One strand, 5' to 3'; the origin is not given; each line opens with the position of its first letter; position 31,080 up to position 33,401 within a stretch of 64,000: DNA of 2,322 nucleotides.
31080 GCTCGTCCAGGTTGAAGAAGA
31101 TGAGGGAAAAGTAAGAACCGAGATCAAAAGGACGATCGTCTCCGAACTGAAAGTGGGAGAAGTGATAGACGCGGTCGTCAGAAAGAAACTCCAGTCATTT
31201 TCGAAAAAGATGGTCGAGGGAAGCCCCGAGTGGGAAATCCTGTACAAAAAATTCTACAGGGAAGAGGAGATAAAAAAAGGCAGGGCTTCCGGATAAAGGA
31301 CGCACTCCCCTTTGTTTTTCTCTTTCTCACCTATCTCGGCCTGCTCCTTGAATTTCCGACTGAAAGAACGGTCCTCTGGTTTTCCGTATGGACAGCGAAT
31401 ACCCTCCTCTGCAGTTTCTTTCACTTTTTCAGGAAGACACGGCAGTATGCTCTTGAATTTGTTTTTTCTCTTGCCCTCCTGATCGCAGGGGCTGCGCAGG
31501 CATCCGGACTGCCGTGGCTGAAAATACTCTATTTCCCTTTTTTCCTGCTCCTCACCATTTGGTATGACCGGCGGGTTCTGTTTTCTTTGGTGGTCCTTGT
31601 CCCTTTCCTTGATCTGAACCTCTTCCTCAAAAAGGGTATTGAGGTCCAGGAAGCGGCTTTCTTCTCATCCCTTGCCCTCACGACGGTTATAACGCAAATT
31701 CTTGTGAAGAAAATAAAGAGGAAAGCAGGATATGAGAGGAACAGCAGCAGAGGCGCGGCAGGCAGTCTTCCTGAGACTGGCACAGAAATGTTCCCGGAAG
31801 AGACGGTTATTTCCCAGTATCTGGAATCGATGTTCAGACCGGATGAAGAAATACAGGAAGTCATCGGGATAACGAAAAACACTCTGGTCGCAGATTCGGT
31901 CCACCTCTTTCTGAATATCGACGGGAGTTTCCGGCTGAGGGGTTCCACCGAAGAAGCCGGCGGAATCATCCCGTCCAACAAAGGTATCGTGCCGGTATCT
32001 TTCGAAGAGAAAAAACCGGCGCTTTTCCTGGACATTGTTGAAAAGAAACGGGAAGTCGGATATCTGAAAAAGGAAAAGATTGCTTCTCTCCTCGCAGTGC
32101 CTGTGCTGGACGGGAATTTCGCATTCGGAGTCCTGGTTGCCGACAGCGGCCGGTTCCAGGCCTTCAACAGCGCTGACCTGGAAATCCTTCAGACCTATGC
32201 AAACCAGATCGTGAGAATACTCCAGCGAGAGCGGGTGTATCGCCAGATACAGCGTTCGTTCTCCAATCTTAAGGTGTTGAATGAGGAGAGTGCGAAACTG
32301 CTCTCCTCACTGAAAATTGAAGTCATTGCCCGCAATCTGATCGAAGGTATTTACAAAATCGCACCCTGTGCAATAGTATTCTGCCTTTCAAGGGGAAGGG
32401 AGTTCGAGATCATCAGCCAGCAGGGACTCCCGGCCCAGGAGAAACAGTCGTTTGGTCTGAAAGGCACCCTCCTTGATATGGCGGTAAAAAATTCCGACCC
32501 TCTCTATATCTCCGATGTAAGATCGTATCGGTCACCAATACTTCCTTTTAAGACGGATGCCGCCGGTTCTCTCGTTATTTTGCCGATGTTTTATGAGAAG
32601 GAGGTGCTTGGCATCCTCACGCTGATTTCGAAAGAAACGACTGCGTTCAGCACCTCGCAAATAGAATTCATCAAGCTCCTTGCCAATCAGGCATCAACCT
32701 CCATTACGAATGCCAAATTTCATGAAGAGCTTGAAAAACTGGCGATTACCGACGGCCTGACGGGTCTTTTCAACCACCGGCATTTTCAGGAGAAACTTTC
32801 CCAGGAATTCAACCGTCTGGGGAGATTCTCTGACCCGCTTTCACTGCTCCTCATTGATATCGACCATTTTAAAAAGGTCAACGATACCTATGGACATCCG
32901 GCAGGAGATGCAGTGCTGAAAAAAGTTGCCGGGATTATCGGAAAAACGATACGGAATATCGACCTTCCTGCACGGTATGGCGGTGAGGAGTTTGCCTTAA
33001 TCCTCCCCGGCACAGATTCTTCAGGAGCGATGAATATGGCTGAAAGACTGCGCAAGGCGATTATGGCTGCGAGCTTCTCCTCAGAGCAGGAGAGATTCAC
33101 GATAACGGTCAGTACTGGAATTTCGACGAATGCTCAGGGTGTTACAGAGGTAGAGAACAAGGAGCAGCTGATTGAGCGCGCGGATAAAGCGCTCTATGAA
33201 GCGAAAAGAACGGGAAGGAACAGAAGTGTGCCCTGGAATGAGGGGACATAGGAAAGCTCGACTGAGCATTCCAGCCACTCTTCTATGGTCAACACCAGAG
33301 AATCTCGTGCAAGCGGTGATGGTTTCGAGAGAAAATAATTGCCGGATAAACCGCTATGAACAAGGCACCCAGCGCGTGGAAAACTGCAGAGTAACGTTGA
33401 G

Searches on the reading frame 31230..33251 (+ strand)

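Call 8: search_protein_families(library=pfam, proteins=[window:31230-33251:+], max_evalue=0.00001)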
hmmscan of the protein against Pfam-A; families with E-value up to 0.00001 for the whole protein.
window:31230-33251:+ (673 aa): 4 families
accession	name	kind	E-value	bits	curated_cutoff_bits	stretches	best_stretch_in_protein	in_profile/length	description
PF00990.26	GGDEF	-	1.8e-48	164.8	23.8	1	505-665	1-161/161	Diguanylate cyclase, GGDEF domain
PF13185.12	GAF_2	-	5.4e-21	75.7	28.6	2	374-492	15-135/136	GAF domain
PF01590.32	GAF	-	2.2e-19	70.8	22.4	2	205-328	3-130/133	GAF domain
PF13492.12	GAF_3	-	2.7e-11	44.4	27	0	444-494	79-129/129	GAF domain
